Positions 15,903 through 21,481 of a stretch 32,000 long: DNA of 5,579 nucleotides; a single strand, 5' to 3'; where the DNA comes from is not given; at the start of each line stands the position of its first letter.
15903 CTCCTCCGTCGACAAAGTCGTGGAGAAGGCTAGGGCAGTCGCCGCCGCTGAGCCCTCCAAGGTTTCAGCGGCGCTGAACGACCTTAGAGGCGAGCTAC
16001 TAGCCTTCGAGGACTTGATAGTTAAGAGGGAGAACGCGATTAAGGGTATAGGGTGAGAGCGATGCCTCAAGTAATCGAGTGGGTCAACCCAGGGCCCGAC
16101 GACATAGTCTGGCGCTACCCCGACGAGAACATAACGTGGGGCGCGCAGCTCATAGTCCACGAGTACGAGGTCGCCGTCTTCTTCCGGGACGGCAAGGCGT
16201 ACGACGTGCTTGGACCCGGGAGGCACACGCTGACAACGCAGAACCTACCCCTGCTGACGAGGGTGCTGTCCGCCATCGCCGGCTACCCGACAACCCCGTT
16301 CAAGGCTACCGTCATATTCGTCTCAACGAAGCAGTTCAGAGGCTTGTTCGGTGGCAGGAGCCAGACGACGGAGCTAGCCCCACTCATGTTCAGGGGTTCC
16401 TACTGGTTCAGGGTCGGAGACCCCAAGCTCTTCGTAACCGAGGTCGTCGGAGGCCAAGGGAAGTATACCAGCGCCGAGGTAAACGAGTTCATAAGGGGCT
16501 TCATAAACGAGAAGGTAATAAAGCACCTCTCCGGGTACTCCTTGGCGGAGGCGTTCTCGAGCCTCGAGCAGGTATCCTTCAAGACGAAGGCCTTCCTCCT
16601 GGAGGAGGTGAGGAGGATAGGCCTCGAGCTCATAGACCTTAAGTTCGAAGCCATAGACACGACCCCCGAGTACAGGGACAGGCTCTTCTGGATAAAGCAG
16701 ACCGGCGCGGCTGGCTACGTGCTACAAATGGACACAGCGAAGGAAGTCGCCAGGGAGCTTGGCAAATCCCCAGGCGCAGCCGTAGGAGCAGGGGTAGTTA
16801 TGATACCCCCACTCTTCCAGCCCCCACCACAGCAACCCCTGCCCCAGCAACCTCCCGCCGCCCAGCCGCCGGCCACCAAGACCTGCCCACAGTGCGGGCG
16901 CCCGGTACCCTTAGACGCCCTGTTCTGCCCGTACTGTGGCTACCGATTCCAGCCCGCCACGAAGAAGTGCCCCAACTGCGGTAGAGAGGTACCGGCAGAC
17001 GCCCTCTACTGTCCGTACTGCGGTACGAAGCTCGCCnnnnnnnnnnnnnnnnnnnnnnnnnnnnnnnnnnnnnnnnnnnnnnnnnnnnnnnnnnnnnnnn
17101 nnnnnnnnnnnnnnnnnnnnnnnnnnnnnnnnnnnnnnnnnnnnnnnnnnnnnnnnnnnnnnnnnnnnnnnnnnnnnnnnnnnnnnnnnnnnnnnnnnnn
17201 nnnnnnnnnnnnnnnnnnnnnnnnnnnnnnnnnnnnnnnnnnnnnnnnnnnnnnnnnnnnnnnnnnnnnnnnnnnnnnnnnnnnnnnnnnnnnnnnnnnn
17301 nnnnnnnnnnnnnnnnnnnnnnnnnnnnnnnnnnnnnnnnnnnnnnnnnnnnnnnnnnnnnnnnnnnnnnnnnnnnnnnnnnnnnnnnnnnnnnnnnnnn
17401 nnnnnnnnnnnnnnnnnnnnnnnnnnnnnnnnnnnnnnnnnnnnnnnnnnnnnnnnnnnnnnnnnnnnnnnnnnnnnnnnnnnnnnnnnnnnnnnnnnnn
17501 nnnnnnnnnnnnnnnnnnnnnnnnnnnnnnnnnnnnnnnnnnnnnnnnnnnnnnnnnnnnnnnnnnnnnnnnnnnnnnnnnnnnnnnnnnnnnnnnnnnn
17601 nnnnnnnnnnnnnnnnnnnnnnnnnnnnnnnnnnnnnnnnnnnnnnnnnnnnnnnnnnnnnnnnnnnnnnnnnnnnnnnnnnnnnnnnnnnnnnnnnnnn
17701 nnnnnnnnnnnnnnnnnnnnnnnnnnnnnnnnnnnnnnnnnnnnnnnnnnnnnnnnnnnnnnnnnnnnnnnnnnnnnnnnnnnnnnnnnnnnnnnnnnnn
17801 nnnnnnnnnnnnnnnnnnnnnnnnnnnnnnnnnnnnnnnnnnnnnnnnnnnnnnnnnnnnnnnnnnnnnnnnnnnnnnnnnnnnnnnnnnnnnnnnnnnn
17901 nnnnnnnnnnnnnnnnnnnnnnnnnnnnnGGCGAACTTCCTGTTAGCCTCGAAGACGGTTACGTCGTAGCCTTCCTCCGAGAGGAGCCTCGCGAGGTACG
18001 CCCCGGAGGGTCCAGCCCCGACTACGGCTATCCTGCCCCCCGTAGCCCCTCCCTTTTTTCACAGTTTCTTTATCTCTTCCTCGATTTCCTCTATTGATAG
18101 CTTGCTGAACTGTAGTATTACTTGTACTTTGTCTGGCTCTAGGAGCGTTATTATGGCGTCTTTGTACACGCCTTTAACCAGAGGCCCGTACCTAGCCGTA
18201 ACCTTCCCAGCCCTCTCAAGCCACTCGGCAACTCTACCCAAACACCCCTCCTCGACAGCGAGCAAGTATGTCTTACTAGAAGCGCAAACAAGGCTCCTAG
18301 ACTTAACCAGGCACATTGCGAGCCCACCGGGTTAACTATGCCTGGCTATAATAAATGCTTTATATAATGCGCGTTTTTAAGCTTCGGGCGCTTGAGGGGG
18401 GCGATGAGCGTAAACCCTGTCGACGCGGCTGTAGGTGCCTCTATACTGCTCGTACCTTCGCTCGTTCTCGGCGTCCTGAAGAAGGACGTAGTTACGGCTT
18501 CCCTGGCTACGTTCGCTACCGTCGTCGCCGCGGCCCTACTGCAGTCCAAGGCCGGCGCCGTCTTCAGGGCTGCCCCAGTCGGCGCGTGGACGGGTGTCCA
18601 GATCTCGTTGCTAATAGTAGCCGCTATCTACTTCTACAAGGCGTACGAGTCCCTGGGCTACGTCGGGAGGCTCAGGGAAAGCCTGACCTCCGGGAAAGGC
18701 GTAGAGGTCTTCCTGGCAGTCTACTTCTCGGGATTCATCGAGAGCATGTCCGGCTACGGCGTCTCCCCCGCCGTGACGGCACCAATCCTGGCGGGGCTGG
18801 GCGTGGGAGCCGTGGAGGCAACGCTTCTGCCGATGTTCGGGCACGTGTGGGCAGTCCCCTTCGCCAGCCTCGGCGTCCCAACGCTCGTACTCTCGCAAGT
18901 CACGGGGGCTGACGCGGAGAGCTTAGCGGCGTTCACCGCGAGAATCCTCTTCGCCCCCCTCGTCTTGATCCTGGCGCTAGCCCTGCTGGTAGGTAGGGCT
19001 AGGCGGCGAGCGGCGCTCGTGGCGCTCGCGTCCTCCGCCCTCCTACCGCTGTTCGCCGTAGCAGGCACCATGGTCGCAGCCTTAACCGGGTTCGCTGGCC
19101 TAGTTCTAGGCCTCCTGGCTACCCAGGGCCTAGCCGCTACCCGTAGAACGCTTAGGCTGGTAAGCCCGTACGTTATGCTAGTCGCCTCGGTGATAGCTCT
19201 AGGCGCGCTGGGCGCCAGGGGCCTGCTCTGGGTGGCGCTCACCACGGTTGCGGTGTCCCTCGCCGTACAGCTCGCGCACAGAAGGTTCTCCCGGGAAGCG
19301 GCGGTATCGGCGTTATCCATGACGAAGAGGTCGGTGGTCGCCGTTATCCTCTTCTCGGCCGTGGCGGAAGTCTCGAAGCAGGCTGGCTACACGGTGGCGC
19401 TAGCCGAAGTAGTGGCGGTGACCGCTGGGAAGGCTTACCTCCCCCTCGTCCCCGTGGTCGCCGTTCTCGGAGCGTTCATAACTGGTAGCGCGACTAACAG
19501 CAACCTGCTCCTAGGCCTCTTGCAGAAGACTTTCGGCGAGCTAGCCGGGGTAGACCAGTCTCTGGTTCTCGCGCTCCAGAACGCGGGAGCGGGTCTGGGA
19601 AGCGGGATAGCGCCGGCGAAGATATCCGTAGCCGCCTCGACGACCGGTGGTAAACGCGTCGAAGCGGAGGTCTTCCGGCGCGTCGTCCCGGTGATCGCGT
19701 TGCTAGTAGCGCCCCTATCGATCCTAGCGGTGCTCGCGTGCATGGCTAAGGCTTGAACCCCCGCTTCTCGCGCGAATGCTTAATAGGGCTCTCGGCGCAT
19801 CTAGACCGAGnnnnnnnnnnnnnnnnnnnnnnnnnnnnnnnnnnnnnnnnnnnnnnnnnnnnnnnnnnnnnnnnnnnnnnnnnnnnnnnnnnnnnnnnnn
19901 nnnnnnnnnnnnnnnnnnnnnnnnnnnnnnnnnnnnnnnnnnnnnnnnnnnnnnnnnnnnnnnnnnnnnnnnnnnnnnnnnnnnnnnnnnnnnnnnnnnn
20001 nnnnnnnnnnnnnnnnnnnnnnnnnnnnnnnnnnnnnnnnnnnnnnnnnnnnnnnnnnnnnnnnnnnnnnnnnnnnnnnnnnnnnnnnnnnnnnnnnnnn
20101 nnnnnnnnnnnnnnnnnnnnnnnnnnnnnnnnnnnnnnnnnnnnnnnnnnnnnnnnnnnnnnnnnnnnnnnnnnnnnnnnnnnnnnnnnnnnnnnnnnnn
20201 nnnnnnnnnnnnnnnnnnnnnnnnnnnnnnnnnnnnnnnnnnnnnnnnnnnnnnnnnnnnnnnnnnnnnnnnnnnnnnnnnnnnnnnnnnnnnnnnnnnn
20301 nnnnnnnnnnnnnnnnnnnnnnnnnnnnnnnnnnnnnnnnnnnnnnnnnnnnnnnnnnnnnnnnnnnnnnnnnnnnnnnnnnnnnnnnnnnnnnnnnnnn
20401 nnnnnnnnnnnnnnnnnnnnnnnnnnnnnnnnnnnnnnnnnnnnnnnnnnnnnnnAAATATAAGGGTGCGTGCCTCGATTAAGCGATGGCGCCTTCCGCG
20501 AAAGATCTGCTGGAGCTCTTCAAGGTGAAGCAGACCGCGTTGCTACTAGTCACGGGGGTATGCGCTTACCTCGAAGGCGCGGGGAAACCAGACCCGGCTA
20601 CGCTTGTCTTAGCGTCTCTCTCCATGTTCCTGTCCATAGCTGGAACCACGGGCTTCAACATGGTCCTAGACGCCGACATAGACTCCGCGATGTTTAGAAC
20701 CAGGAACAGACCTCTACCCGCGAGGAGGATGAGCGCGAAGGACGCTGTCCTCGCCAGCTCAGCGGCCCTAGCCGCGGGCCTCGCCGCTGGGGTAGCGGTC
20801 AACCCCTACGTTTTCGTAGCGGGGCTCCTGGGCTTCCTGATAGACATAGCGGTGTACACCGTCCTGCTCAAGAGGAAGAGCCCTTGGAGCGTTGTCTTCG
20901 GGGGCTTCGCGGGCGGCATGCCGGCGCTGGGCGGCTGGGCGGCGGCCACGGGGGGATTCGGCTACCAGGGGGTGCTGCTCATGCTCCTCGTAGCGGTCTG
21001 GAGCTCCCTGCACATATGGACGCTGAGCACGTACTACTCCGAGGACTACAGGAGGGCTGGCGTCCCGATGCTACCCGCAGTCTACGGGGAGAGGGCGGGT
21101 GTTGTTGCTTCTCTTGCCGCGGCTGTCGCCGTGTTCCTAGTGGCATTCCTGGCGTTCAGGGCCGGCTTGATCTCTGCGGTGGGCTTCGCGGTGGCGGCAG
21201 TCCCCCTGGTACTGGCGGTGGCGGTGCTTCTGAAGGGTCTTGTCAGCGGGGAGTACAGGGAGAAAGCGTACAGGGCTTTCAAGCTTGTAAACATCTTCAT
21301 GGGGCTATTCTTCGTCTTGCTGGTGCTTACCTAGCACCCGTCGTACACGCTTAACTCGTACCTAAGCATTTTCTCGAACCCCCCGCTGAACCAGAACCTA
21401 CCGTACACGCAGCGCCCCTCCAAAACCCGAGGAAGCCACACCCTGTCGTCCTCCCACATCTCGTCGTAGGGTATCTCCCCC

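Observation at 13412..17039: Four-gene module: two zinc-ribbon/TM paralogs, a helical protein and an SPFH protein with a double zinc ribbon; an archaeal counterpart of the bacterial PspA-YdjGHI membrane-stress cluster without an obvious PspA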

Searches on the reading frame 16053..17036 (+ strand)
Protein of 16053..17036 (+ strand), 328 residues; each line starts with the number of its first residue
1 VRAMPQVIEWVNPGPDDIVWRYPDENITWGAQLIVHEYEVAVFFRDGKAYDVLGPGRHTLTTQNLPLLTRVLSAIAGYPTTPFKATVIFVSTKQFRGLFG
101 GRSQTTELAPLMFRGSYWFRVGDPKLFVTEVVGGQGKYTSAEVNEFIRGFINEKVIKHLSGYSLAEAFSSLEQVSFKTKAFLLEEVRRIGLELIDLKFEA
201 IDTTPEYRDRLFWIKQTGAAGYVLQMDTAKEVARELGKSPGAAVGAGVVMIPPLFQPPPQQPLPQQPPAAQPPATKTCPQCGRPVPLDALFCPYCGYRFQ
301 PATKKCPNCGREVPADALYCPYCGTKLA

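Call 3: search_protein_families(library=pfam, proteins=[window:16053-17036:+], max_evalue=1)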
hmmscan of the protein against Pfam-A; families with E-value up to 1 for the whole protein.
window:16053-17036:+ (328 aa): 34 families (the best 25 are shown)
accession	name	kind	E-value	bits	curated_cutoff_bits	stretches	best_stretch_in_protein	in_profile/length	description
PF13421.11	Band_7_1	-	5.6e-29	101.7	24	1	19-207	1-199/211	SPFH domain-Band 7 family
PF01145.31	Band_7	-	2.9e-25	89.8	23.6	1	34-233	2-172/176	SPFH domain / Band 7 family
PF10571.15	UPF0547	-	5.3e-19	68.4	29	2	276-301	1-26/26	Uncharacterised protein family UPF0547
PF12773.13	DZR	-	3.6e-17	62.7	27.3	2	278-324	1-45/45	Double zinc ribbon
PF13240.11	Zn_Ribbon_1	-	7.1e-17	61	25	2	305-327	1-23/23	zinc-ribbon domain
PF13248.11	Zn_ribbon_3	-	1.4e-13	50.2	27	2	275-299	2-26/26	zinc-ribbon domain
PF24460.1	DUF7575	-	3.3e-13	49.2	28.5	2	302-327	2-27/28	Domain of unknown function (DUF7575)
PF17032.10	Zn_ribbon_15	-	1.3e-09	39.2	28.9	2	303-324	52-73/73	zinc-ribbon family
PF22747.2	Zn_ribbon_DUF2089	-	0.0001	22.8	27.6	1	306-327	1-22/32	DUF2089 zinc ribbon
PF07282.18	Cas12f1-like_TNB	-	0.00046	20.7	26.3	2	275-298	28-49/60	Cas12f1-like, TNB domain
PF18912.6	DZR_2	-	0.00079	19.7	27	1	276-323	8-55/56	Double zinc ribbon domain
PF01155.25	HypA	-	0.0048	17.4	28.9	1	300-325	67-94/112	Hydrogenase/urease nickel incorporation, metallochaperone, hypA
PF05810.19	NinF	-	0.0088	16.4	27.5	1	305-320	1-16/25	NinF protein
PF18439.7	zf_UBZ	-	0.011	15.9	25.6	1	275-289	2-16/32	Ubiquitin-Binding Zinc Finger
PF09889.16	DUF2116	-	0.019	15.4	26.8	1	276-305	4-34/59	Probable treble clef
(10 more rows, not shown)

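Call 4: search_protein_families(library=ncbifam, proteins=[window:16053-17036:+], max_evalue=1)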
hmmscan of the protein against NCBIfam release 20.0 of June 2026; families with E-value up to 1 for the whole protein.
window:16053-17036:+ (328 aa): 13 families
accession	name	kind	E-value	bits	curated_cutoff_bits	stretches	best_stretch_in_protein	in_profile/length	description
NF001606.0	PRK00398.1-3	equivalog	2.2e-05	24.2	72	2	278-298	5-28/44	DNA-directed RNA polymerase subunit P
NF011149.0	PRK14559.1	equivalog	0.00019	20.3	374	1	278-326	4-50/642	serine/threonine phosphatase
NF001607.0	PRK00398.1-4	equivalog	0.00069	19.3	89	2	303-327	9-38/53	DNA-directed RNA polymerase subunit P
NF033497.1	rubre_like_arch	subfamily_domain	0.0017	18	32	2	292-312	3-25/34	rubrerythrin-like domain-containing protein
NF049953.1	ribbon_DG_selen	exception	0.002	18.1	130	1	291-310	149-168/172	zinc ribbon-containing (seleno)protein DG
NF001605.0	PRK00398.1-2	equivalog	0.053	13.4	63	1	278-298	4-27/43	DNA-directed RNA polymerase subunit P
NF011302.0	PRK14714.1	equivalog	0.061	10.8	1791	1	275-327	680-732/1350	DNA-directed DNA polymerase II large subunit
NF001608.0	PRK00398.1-6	equivalog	0.073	12.9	84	0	305-327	5-31/46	DNA-directed RNA polymerase subunit P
NF053815.1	teico_TcaA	equivalog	0.075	11.8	550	0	304-327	2-25/463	membrane-associated protein TcaA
NF041910.1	HVO_0416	equivalog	0.18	11.7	80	0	304-324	35-55/58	HVO_0416 family zinc finger protein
NF041915.1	HVO_2901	equivalog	0.2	11.5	80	0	305-327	3-25/55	HVO_2901 family zinc finger protein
NF045645.1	DVU_1557_fam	equivalog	0.36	11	60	1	277-311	4-38/60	DVU_1557 family redox protein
NF053632.1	heli_RadD_YejH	equivalog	0.41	8.9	720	1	294-327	422-453/573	DNA repair helicase RadD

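Call 7: search_protein_families(library=padloc, proteins=[window:16053-17036:+], max_evalue=0.1)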
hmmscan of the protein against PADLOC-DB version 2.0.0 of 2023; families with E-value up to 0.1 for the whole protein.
window:16053-17036:+ (328 aa): 1 family
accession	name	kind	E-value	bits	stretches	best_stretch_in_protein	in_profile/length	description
PDLC01691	Cas12f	-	0.0014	16.6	1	270-299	283-315/332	CAS-V-F; effector__SPE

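Call 8: search_protein_families(library=phrogs, proteins=[window:16053-17036:+], max_evalue=0.1)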
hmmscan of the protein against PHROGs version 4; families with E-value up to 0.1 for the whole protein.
window:16053-17036:+ (328 aa): 18 families
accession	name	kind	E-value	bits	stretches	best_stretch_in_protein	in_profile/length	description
phrog_38469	-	unknown function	1.9e-06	28.8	1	271-326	209-262/272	-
phrog_8436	-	unknown function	1.5e-05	26.1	1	302-327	62-87/110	-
phrog_2546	-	unknown function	1.7e-05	26.1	1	305-327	2-24/180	-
phrog_10292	-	unknown function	0.00012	23.1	0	304-326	4-26/136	-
phrog_9700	-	unknown function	0.00016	21.8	1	302-327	5-30/483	-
phrog_6586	-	unknown function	0.0002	22.2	1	304-327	4-27/129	-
phrog_16989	-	moron, auxiliary metabolic gene and host takeover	0.00028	21.9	0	303-325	6-28/122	membrane protein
phrog_10049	-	unknown function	0.0004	22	0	275-299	56-80/81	-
phrog_19315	-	unknown function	0.00049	20.2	1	275-325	258-309/348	-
phrog_4852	-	unknown function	0.0013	19.4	0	301-326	11-38/194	-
phrog_22898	-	unknown function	0.0021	19.2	0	304-325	2-23/163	-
phrog_10210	-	unknown function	0.0024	18.4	1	299-327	10-38/39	-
phrog_32168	-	unknown function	0.0029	18.8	1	304-325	3-24/63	-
phrog_16564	-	unknown function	0.004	18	0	304-326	95-117/154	-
phrog_14275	-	unknown function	0.012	16.3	0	305-326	5-26/178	-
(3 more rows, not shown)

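Call 10: search_solved_structures(query=window:16053-17036:+, max_evalue=0.01)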
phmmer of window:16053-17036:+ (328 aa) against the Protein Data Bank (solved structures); distinct sequences matched with E-value up to 0.01: 0.

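Call 85: search_dna_similar(query=window:16053-17036:+, collection=plasmids, mode=protein, max_evalue=1e-8, max_rows=25, rows=spread)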
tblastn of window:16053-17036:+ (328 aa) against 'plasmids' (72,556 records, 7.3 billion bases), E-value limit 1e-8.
Records with a match: 153; places in all: 153; records where one place covers at least 80% of the query: 3.
Best place of each record, by identity: <60% 153.
By first word of the organism name: Ralstonia 132; Paracoccus 5; Burkholderia 3; Vibrio 3; Novosphingobium 3; Butyrivibrio 1; Gemmatirosa 1; Nocardia 1; Tsukamurella 1; Comamonas 1; and 2 more.
By predicted mobility (MOB-suite, as given by PLSDB): mobilizable 104; non-mobilizable 44; conjugative 5.
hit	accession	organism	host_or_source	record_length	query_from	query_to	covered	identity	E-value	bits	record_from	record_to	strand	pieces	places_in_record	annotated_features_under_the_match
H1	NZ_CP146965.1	Butyrivibrio fibrisolvens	Bovinae,Bovine rumen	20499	3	326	99%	27.2%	8e-27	118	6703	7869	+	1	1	SPFH domain-containing protein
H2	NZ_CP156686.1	Burkholderia stagnalis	Bacterial cells,soils collected in ...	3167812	7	232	69%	30.4%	2e-16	87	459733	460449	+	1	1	none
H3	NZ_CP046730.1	Ralstonia syzygii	tobacco,cell culture,leaf veins ...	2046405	7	232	69%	29.2%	6e-16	86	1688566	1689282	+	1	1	none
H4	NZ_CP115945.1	Ralstonia syzygii R24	Syzygium aromaticum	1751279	7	232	69%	29.2%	7e-16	86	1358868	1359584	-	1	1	none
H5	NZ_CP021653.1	Ralstonia solanacearum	Solanum lycopersicum,Tomato with ...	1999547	7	232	69%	28.3%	2e-14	82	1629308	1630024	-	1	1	none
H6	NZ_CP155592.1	Ralstonia solanacearum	Musa sp.,cell culture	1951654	7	232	69%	28.3%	3e-14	81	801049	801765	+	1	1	none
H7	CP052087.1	Ralstonia solanacearum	tomato,cell culture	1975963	7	232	69%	28.3%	3e-14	81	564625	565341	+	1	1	hypothetical protein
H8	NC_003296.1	Ralstonia pseudosolanacearum GMI1000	-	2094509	7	232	69%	28.3%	3e-14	81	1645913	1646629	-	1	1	none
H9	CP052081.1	Ralstonia solanacearum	tomato,cell culture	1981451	7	232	69%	28.3%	3e-14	81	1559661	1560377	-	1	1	none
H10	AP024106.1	Ralstonia solanacearum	-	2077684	7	232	69%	28.3%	3e-14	81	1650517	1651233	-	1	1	hypothetical protein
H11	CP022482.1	Ralstonia solanacearum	peanut,cell culture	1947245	7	232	69%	28.3%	5e-14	80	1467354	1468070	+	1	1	hypothetical protein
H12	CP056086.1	Ralstonia solanacearum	cell clture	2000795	7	232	69%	28.3%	5e-14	80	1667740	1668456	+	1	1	SPFH domain-containing protein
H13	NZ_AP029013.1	Ralstonia pseudosolanacearum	-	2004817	7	232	69%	28.3%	5e-14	80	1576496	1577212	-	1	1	none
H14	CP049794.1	Ralstonia solanacearum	whole organism,isolated from the ...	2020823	7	232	69%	28.3%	5e-14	80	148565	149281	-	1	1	hypothetical protein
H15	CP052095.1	Ralstonia solanacearum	tomato,cell culture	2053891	7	232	69%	28.3%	5e-14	80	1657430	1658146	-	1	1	none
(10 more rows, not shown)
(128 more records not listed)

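Call 86: get_annotated_region(hit=H1, flank=4000)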
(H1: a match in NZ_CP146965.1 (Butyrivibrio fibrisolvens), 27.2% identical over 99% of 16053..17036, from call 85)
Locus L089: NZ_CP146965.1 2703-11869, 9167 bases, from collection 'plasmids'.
description: Butyrivibrio fibrisolvens strain D1 plasmid pNP21, complete sequence
organism: Butyrivibrio fibrisolvens (NCBI taxid 831)
taxonomy: Bacteria; Bacillota; Clostridia; Lachnospirales; Lachnospiraceae; Butyrivibrio; Butyrivibrio fibrisolvens
host: -; source: Bovinae,Bovine rumen; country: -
typing (MOB-suite, as given by PLSDB): non-mobilizable
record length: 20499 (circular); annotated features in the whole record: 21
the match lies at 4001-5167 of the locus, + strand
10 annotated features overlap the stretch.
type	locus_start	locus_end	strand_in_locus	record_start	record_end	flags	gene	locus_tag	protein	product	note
CDS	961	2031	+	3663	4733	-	-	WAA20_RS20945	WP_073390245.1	restriction endonuclease subunit S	GO:0006304 - DNA modification [Evidence IEA]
CDS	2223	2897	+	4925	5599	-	-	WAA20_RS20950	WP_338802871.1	recombinase family protein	GO:0006310 - DNA recombination [Evidence IEA]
CDS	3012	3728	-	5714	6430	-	-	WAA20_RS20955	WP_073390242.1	hypothetical protein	-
CDS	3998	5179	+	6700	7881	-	-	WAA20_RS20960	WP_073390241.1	SPFH domain-containing protein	-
CDS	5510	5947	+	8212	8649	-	-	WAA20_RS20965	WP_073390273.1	hypothetical protein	-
CDS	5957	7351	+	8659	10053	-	-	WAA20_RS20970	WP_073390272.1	hypothetical protein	-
CDS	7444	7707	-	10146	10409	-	-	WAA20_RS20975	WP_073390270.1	Txe/YoeB family addiction module toxin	GO:0008219 - cell death [Evidence IEA]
CDS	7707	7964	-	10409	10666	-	-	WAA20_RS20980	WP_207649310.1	type II toxin-antitoxin system RelB/DinJ family antitoxin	GO:0006355 - regulation of DNA-templated transcription [Evidence IEA]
CDS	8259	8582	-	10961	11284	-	-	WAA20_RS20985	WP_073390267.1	ArdC-like ssDNA-binding domain-containing protein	-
CDS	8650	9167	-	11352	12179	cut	-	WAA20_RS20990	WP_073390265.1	DUF5688 family protein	-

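Call 87: get_annotated_region(hit=H12, flank=4000)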
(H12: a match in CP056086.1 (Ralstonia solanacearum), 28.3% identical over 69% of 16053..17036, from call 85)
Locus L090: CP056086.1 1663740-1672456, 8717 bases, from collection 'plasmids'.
description: Ralstonia solanacearum strain FJAT91-F8 plasmid plas1, complete sequence
organism: Ralstonia solanacearum (NCBI taxid 305)
taxonomy: Bacteria; Pseudomonadota; Betaproteobacteria; Burkholderiales; Burkholderiaceae; Ralstonia; Ralstonia solanacearum
host: -; source: cell clture; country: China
typing (MOB-suite, as given by PLSDB): mobilizable; relaxase MOBP
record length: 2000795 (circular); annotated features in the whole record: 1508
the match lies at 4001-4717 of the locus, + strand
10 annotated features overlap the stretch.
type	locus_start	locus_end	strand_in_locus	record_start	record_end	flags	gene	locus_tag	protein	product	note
CDS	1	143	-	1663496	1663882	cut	-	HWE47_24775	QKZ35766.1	hypothetical protein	-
CDS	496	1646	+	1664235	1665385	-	-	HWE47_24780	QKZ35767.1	IS3 family transposase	-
CDS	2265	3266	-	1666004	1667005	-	-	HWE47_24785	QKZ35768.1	IS110 family transposase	-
CDS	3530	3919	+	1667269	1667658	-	-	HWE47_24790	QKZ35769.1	DUF350 domain-containing protein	-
CDS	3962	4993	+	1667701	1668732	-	-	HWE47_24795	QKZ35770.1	SPFH domain-containing protein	-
CDS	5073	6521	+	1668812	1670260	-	-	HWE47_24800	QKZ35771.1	DUF4178 domain-containing protein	-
CDS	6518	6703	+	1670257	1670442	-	-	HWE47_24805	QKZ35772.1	hypothetical protein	-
CDS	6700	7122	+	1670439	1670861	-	speD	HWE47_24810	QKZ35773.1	adenosylmethionine decarboxylase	-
CDS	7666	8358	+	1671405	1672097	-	-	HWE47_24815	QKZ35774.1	GspH/FimT family pseudopilin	-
CDS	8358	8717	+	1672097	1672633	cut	pilV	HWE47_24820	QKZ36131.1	type IV pilus modification protein PilV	-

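Call 106: search_protein_families(library=pfam, proteins=[L090:5073-6518:+], max_evalue=0.1)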
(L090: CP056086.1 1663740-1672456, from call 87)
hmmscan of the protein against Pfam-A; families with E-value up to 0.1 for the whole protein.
L090:5073-6518:+ (482 aa): 14 families
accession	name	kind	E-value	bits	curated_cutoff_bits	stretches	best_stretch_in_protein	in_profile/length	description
PF13785.11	DUF4178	-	1.2e-30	106.8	25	2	277-408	3-135/136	Domain of unknown function (DUF4178)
PF12773.13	DZR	-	3.9e-05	24.2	27.3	1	225-255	15-38/45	Double zinc ribbon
PF13248.11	Zn_ribbon_3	-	3.9e-05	23.4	27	0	3-13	2-12/26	zinc-ribbon domain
PF24441.1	DUF7560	-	0.00058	19.9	27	1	222-255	5-41/44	Family of unknown function (DUF7560)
PF01155.25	HypA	-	0.0037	17.7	28.9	0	221-250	69-95/112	Hydrogenase/urease nickel incorporation, metallochaperone, hypA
PF18912.6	DZR_2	-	0.007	16.6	27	0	4-32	8-31/56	Double zinc ribbon domain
PF24460.1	DUF7575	-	0.0078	16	28.5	0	243-253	5-15/28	Domain of unknown function (DUF7575)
PF09297.16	Zn_ribbon_NUD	-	0.0083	16.2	24.8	0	6-17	6-17/32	NADH pyrophosphatase zinc ribbon domain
PF06221.18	zf-C2HC5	-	0.011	16.1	25.8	0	4-37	18-49/54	Putative zinc finger motif, C2HC5-type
PF24463.1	DUF7577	-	0.015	15.3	28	0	5-14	4-13/27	Domain of unknown function (DUF7577)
PF07191.17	Zn_ribbon_6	-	0.02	15.4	25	0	223-253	17-41/67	Double zinc ribbon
PF23454.1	Zn_ribbon_Brz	-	0.061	14.4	27.9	0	239-262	3-26/58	Transcriptional regulator Brz zinc beta ribbon domain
PF03884.20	YacG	-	0.063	13.4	25.5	0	5-26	2-23/52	DNA gyrase inhibitor YacG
PF03119.21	DNA_ligase_ZBD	-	0.064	13.6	25.8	0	5-17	1-12/27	NAD-dependent DNA ligase C4 zinc finger domain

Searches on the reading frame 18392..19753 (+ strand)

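Call 45: search_protein_families(library=pfam, proteins=[window:18392-19753:+], max_evalue=0.0001)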
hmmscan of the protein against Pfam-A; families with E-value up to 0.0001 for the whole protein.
window:18392-19753:+ (454 aa): 1 family
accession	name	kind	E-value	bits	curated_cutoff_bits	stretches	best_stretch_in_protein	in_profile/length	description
PF02652.20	Lactate_perm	-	1.1e-36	127.1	27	2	273-448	349-521/522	L-lactate permease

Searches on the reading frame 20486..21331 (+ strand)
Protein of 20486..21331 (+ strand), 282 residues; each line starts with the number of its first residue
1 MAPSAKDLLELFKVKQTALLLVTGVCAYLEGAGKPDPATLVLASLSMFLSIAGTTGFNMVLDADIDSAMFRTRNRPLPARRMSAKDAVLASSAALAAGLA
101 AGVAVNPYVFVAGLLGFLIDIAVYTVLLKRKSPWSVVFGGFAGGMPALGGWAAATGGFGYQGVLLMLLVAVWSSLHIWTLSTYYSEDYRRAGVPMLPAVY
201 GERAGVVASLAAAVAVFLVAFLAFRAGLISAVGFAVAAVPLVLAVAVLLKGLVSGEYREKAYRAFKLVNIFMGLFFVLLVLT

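Call 45: search_protein_families(library=pfam, proteins=[window:20486-21331:+], max_evalue=0.0001)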
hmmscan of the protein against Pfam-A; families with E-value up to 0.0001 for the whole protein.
window:20486-21331:+ (282 aa): 1 family
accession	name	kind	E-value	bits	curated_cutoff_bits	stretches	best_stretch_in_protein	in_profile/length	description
PF01040.23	UbiA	-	2.2e-50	171.7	34.2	1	20-269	2-249/250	UbiA prenyltransferase family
